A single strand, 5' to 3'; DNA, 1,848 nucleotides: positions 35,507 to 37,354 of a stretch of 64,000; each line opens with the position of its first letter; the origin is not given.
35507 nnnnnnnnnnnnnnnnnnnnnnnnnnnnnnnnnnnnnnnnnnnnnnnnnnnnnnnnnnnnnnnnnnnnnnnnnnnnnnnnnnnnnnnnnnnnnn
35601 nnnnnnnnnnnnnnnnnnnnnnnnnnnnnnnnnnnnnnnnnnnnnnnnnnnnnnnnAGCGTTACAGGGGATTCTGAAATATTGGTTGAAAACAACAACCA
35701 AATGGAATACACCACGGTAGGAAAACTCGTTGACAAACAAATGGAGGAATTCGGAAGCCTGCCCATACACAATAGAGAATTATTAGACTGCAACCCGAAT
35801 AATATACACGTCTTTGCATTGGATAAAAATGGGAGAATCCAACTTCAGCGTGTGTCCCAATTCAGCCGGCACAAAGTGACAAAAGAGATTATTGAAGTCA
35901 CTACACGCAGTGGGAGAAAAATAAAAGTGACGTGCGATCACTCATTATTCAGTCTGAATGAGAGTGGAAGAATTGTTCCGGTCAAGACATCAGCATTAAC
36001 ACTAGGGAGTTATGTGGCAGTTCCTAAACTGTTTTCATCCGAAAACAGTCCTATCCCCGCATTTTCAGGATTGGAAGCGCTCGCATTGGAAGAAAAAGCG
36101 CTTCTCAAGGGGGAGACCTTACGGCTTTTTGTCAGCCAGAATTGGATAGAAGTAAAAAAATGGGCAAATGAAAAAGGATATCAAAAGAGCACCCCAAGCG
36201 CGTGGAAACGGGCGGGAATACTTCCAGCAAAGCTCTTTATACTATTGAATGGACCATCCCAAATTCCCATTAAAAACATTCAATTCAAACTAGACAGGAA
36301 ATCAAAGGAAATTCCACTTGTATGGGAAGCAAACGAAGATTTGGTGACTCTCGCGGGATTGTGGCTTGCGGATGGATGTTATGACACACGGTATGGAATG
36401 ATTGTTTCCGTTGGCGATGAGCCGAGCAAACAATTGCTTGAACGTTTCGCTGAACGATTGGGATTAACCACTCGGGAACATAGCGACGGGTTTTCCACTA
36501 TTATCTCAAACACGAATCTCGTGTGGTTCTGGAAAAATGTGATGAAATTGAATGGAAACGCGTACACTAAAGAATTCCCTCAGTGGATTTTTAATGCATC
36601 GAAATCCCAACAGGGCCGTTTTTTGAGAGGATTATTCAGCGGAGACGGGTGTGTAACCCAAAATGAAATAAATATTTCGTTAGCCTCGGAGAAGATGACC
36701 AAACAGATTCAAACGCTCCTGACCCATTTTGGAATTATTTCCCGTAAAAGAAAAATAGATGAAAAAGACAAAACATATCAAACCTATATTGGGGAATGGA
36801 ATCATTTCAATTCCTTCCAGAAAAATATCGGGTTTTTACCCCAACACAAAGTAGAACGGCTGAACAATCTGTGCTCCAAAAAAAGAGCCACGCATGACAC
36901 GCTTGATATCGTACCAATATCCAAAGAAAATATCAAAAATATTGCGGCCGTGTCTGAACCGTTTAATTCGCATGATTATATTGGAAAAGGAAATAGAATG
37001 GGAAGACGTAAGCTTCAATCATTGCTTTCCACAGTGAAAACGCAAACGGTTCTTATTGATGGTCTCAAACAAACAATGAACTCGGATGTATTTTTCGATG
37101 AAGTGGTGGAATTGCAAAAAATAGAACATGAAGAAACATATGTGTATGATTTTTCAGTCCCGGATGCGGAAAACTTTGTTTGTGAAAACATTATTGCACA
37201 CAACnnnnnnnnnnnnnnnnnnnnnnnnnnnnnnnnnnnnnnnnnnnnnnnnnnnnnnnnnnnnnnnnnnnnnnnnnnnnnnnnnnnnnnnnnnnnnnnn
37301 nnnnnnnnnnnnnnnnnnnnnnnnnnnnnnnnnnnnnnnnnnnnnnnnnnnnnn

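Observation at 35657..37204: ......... intein splitting the Asp box of a FlaI/VirB11-like pilus ATPase, with Ser1 and Thr+1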

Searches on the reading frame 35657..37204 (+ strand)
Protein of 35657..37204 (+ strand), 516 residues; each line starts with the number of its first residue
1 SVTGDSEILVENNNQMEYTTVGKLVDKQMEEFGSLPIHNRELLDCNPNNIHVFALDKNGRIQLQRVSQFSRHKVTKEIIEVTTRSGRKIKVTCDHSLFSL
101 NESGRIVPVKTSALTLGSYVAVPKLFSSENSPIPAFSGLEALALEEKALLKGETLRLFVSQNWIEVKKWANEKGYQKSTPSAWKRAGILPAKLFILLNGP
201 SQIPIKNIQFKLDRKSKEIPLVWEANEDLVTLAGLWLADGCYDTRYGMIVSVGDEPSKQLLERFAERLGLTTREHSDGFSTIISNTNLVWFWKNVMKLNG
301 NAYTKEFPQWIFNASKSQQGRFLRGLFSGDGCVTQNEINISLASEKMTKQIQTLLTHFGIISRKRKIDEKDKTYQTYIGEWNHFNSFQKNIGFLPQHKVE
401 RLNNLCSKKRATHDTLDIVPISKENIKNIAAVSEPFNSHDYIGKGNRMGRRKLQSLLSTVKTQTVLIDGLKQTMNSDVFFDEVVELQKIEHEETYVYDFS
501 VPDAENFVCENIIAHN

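Call 4: search_protein_families(library=pfam, proteins=[window:35657-37204:+], max_evalue=0.01)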
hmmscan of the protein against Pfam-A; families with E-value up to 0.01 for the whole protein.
window:35657-37204:+ (516 aa): 4 families
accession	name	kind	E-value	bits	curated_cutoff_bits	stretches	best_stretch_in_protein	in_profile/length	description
PF14890.11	Intein_splicing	-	3.8e-26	92.2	35.8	1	41-516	14-155/155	Intein splicing domain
PF14528.11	LAGLIDADG_3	-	5.5e-18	65.4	22.5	1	318-392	2-82/82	LAGLIDADG-like domain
PF14527.11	LAGLIDADG_WhiA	-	0.00093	19.7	23.2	1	321-392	3-75/93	WhiA LAGLIDADG-like domain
PF05204.19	Hom_end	-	0.0029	18.1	21.1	0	321-370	16-68/110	Homing endonuclease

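Call 5: search_protein_families(library=ncbifam, proteins=[window:35657-37204:+], max_evalue=0.01)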
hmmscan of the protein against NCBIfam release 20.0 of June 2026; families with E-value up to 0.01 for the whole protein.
window:35657-37204:+ (516 aa): 17 families
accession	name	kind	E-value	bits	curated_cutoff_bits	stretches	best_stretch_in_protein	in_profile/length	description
NF011491.0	PRK14898.1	equivalog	1.6e-56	191.9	783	1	1-516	76-543/860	DNA-directed RNA polymerase subunit A''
NF003157.0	PRK04132.1-2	equivalog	3.6e-25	88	1103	2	224-429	167-376/864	replication factor C small subunit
NF005852.0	PRK07773.1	equivalog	5.1e-25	87.9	780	2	300-516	592-826/886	replicative DNA helicase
NF003159.0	PRK04132.1-4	equivalog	1.6e-22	79.4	999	2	220-418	172-357/852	replication factor C small subunit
NF011418.0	PRK14845.1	equivalog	2.5e-20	71.9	756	1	22-413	37-319/1049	translation initiation factor IF-2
NF045703.1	rSAM_Tes_intein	exception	7.2e-20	70.4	1700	1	5-375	160-529/1040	tetraether lipid synthase Tes, intein-containing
NF011303.0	PRK14715.1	equivalog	1.9e-15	55.1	1585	1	3-379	898-1275/1627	DNA-directed DNA polymerase II large subunit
TIGR01445.1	intein_Nterm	domain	2.8e-15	57.1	24.5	1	2-98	2-82/83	intein N-terminal splicing region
NF038098.1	GyrA_w_intein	exception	1.1e-13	50.1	1850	1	301-516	318-537/1232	intein-containing DNA gyrase subunit A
NF011302.0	PRK14714.1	equivalog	1.2e-11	42.9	1791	1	3-126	934-1056/1350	DNA-directed DNA polymerase II large subunit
NF003158.0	PRK04132.1-3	equivalog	1.3e-10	39.1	1750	1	2-127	63-174/1437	replication factor C small subunit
NF011287.0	PRK14698.1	equivalog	3.9e-10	38.4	1238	1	217-512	381-663/1017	V-type ATP synthase subunit A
NF006207.0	PRK08332.1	equivalog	6.2e-09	33.6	2400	1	292-379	1074-1159/1684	vitamin B12-dependent ribonucleotide reductase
NF038162.1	RtcB_rel_intein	exception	4e-08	31.7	1150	1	306-516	341-578/961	intein-containing RtcB family protein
NF007072.0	PRK09519.1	equivalog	9.5e-05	20.9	1024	1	302-373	443-521/790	intein-containing recombinase RecA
TIGR01443.1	intein_Cterm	domain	0.0065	16.7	15.6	0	495-516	1-23/24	intein C-terminal splicing region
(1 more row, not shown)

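Call 7: search_solved_structures(query=window:35657-37204:+, show_alignments=2)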
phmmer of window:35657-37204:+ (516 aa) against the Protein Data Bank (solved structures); distinct sequences matched with E-value up to 0.001: 13.
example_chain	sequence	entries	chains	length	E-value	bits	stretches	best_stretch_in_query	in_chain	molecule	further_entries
2cw7_A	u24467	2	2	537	1.1e-20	77.3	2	12-126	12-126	Endonuclease PI-PkoII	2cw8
5o9j_A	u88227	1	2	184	5.5e-18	68.4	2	6-125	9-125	Transcription initiation factor IIB,Transcription initiation factor IIB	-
5o9i_A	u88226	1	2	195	1.3e-15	60.5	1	7-124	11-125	Transcription initiation factor IIB,Transcription initiation factor IIB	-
6rpq_A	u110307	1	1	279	2.5e-11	46.4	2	5-125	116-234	Ubiquitin-like protein SMT3,1108aa long hypothetical cell division control protein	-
7qss_A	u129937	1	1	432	2.1e-08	36.7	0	214-512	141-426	V-type ATP synthase alpha chain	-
4e2u_A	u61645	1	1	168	5.1e-08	35.5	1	4-108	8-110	Pho radA intein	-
6rpp_A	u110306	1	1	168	1.8e-07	33.7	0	12-121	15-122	Cell division control protein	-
2lqm_A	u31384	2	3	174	1.9e-07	33.6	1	4-108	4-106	Pho radA intein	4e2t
4o1r_A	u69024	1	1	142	3.7e-07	32.6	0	471-516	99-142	Replicative DNA helicase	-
2jmz_A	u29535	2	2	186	1.3e-06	30.9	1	20-124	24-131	Hypothetical protein MJ0781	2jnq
7qsu_A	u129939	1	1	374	3.6e-06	29.4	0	57-100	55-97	V-ATPase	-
6frh_A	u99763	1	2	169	0.00095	21.4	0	470-515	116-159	Replicative DNA helicase,Replicative DNA helicase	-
6frg_A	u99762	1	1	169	0.00096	21.4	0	470-515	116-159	Replicative DNA helicase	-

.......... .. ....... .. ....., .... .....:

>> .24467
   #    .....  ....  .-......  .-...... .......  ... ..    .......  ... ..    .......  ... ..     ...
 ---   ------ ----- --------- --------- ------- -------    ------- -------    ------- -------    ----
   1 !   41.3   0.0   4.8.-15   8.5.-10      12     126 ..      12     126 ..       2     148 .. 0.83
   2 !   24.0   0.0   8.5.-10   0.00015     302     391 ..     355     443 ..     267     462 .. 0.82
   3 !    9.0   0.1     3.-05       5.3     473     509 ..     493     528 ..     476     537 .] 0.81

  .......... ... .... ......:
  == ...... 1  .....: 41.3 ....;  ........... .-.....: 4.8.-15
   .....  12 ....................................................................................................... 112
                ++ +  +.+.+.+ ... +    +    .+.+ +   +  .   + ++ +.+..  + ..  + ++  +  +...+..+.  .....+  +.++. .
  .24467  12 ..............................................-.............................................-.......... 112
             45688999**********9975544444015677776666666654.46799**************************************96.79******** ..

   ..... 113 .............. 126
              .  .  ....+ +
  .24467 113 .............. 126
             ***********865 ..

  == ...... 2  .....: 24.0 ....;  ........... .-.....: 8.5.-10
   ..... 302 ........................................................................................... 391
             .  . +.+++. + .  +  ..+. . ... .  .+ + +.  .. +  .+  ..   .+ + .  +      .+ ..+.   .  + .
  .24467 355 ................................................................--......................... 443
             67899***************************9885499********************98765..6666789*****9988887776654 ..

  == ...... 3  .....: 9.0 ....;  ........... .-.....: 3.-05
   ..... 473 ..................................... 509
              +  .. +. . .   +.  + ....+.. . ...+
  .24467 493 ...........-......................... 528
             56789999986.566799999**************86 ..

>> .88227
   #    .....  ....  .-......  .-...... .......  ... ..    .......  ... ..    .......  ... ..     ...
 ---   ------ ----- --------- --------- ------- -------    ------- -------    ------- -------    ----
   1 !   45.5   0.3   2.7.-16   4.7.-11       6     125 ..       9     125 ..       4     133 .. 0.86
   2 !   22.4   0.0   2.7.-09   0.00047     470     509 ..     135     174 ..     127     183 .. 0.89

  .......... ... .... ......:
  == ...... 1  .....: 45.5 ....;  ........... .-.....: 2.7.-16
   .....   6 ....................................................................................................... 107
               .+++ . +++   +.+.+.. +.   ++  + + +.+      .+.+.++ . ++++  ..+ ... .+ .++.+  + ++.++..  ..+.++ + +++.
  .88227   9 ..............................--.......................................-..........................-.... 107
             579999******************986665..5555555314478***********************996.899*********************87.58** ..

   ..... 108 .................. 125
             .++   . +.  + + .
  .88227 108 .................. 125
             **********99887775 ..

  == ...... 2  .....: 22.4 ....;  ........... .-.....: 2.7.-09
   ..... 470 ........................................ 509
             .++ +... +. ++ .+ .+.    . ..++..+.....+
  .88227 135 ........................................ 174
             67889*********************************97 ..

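Call 19: find_homologous_proteins(query=window:35657-37204:+, max_evalue=0.00001)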
Query window:35657-37204:+ (516 aa): 66 proteins with E <= 0.00001 among 8000 candidates.
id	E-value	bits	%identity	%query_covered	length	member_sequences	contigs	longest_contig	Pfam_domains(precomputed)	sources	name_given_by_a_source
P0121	3.7e-150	519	59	77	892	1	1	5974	PF00437.27,PF14528.12,PF14890.12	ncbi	-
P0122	8.2e-112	393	39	100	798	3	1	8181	PF00437.27,PF14528.12,PF01079.26,PF14890.12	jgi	jgi:intein/homing endonuclease/uncharacterized membrane protein (DUF2068 family)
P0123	1.5e-110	389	40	100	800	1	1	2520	PF00437.27,PF14528.12,PF14890.12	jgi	jgi:intein/homing endonuclease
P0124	3.8e-104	367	40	100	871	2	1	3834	PF00437.27,PF14528.12,PF14890.12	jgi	-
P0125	3.9e-102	361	41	90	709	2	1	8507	PF00437.27,PF14528.12,PF14890.12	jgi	jgi:intein/homing endonuclease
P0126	1.3e-97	346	37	100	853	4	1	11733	PF00437.27,PF14528.12,PF14890.12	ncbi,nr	ncbi:MAG: Flp pilus assembly complex ATPase component TadA, partial [Nanoarchaeota archaeon]|nr:Flp 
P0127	1.7e-95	339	38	100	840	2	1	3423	PF00437.27,PF14528.12,PF14890.12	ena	-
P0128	7.1e-94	334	49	60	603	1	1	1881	PF00437.27,PF14528.12,PF14890.12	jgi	-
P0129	3.8e-90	321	38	90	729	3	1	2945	PF14528.12,PF14890.12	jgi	jgi:intein/homing endonuclease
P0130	7.3e-85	304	36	93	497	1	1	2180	PF14528.12,PF14890.12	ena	-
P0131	2.1e-82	296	44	66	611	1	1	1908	PF00437.27,PF14528.12,PF14890.12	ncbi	-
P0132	2.5e-82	296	43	66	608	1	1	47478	PF00437.27,PF14528.12,PF14890.12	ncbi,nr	ncbi:MAG: Flp pilus assembly complex ATPase component TadA, partial [Candidatus Aenigmarchaeota arch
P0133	2.7e-82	295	45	65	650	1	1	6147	PF00437.27,PF14528.12,PF14890.12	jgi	-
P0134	1.9e-75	273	44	60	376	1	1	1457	PF14528.12,PF14890.12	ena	-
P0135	4.5e-73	265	38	77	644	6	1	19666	PF00437.27,PF14528.12,PF14890.12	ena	-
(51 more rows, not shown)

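Call 46: predict_structure(alignment_id=A1)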
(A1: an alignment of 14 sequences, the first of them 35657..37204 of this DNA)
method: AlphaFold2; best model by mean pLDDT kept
length: 516 residues; sequences in the alignment: 14
mean_pLDDT: 90.7   pTM: 0.90
mean pLDDT of the five models: 90.7, 90.1, 89.9, 88.9, 87.8
residues with pLDDT >= 90: 384; 70-90: 109; 50-70: 22; < 50: 1
segments of 3 or more residues with pLDDT < 50: none
pLDDT, mean of each block of 10 residues (from residue 1): 95 95 96 90 95 93 95 91 95 94 93 94 89 95 92 94 96 94 94 94 94 91 96 94 88 89 95 90 95 94 90 96 97 93 92 95 90 90 93 96 85 65 83 65 65 83 87 91 93 85 92 94
secondary structure, 60 per line:
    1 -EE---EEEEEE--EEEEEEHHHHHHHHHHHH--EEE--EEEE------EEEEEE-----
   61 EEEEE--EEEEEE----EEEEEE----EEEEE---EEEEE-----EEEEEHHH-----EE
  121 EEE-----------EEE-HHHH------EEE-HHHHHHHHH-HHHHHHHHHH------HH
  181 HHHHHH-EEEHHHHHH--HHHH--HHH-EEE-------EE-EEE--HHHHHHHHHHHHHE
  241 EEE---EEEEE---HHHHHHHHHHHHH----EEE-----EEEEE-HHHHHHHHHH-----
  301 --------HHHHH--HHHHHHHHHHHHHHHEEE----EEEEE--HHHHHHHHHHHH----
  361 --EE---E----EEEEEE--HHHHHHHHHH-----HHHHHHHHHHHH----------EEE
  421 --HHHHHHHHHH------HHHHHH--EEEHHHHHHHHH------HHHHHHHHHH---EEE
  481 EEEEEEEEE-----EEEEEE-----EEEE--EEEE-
elements in order: E7-12 E15-20 H21-32 E35-37 E40-43 E50-55 E61-65 E68-73 E78-83 E88-92 E96-100 E106-110 E119-123 E135-137 H139-142 E149-151 H153-161 H163-172 H179-186 E188-190 H191-196 H199-202 E209-211 E222-224 H227-239 E240-243 E247-251 H255-267 E272-274 E280-284 H286-295 H309-313 H316-330 E331-333 E338-342 H345-356 E373-378 H381-390 H396-407 E418-420 H423-432 H439-444 E447-449 H450-458 H465-474 E478-489 E495-500 E506-509 E512-515

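Call 49: fold_search(model_id=the predicted structure, library=pdb)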
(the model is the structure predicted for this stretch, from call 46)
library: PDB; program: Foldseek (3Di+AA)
matches with E <= 10: 528; with E <= 0.001: 92
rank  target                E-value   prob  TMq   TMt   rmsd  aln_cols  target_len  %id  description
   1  2cw7                  2.7e-32  1.00  0.75  0.72   6.8       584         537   19  Crystal structure of intein homing endonuclease II (released 2006-04-18)
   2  7qss                  5.9e-27  1.00  0.67  0.79   4.6       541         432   21  Crystal structure of homing endonuclease-associated TliVMA intein (C1A) (released 2022-03-30)
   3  1dq3                  1.1e-23  1.00  0.64  0.71   5.3       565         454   16  CRYSTAL STRUCTURE OF AN ARCHAEAL INTEIN-ENCODED HOMING ENDONUCLEASE PI-PFUI (released 2000-07-05)
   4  7qsu                  2.5e-22  1.00  0.56  0.77   5.8       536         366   18  Crystal structure of homing endonuclease-associated TliVMA intein (C1A, d333-339) (released 2022-03-30)
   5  7qst                  5.6e-21  1.00  0.57  0.79   5.3       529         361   16  Crystal structure of homing endonuclease-associated PhoVMA intein (C1A) (released 2022-03-30)
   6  1ef0_A                6.1e-12  1.00  0.39  0.46  24.2       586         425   13  CRYSTAL STRUCTURE OF PI-SCEI MINIPRECURSOR (released 2000-06-07)
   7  1vde_B                8.1e-12  1.00  0.42  0.49  24.5       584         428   14  PI-SCEI, A HOMING ENDONUCLEASE WITH PROTEIN SPLICING ACTIVITY (released 1998-04-08)
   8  5o9i_A                1.1e-11  1.00  0.23  0.67   1.4       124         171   23  Crystal structure of transcription factor IIB Mvu mini-intein (released 2017-11-01)
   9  5o9i_B                1.8e-11  1.00  0.23  0.66   1.5       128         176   23  Crystal structure of transcription factor IIB Mvu mini-intein (released 2017-11-01)
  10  1lws_A                3.3e-11  1.00  0.39  0.46  23.8       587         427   14  Crystal structure of the intein homing endonuclease PI-SceI bound to its recognition sequence (released 2002-09-27)
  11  1um2_B                4.7e-11  1.00  0.40  0.47  25.6       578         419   13  Crystal Structure of the Vma1-Derived Endonuclease with the Ligated Extein Segment (released 2004-09-22)
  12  1jva_A                6.2e-11  1.00  0.34  0.39  27.0       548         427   14  CRYSTAL STRUCTURE OF THE VMA1-DERIVED ENDONUCLEASE BEARING THE N AND C EXTEIN PROPEPTIDES (released 2002-08-29)
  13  1um2_A                1.2e-10  1.00  0.41  0.50  25.4       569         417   14  Crystal Structure of the Vma1-Derived Endonuclease with the Ligated Extein Segment (released 2004-09-22)
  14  1jva_B                1.5e-10  1.00  0.39  0.46  24.0       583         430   11  CRYSTAL STRUCTURE OF THE VMA1-DERIVED ENDONUCLEASE BEARING THE N AND C EXTEIN PROPEPTIDES (released 2002-08-29)
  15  5o9j_B                1.6e-10  1.00  0.20  0.52   3.5       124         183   27  Crystal structure of transcription factor IIB Mja mini-intein (released 2017-11-01)
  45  2jmz_MODEL_1_A        2.2e-06  1.00  0.21  0.56   2.8       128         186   22  Solution structure of a KlbA intein precursor from Methanococcus jannaschii (released 2007-07-10)
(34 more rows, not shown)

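Call 69: find_related_loci(query=A1, collection=viral_contigs, flank=3000)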
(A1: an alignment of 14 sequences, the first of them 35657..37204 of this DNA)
Query A1 (516 aa) in viral_contigs; peptide patterns used: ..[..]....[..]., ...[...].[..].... (x = any residue, [..] = any of these).
82 stretches matched a pattern; 22 encode a relative of the query (tblastn E <= 1e-3); 22 distinct loci.
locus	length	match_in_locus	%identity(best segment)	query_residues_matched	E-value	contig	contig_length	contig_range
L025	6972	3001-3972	26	211-516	2e-17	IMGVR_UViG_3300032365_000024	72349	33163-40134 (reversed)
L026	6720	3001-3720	28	284-516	4e-16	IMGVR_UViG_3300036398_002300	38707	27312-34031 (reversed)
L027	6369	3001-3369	28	1-124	3e-12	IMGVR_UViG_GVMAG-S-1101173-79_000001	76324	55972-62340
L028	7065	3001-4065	33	46-516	8e-12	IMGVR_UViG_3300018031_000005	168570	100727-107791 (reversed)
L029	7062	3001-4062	23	8-359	6e-11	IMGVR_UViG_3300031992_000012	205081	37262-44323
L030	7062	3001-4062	23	8-359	6e-11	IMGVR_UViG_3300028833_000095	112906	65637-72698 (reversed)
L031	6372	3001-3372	31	1-124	3e-10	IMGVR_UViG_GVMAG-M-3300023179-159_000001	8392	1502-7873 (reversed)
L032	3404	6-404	27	387-516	8e-7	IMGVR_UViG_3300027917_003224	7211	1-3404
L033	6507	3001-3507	24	181-363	8e-6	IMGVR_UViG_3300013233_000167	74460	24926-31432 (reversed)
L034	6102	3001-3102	50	483-516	2e-5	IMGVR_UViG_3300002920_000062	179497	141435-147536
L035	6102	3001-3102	47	483-516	3e-5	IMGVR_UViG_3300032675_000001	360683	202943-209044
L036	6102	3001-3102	47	483-516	3e-5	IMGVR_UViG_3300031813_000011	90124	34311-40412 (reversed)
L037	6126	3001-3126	43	475-516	3e-5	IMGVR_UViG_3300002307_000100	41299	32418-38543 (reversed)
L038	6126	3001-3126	43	475-516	3e-5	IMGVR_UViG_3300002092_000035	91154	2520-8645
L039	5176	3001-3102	47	483-516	5e-5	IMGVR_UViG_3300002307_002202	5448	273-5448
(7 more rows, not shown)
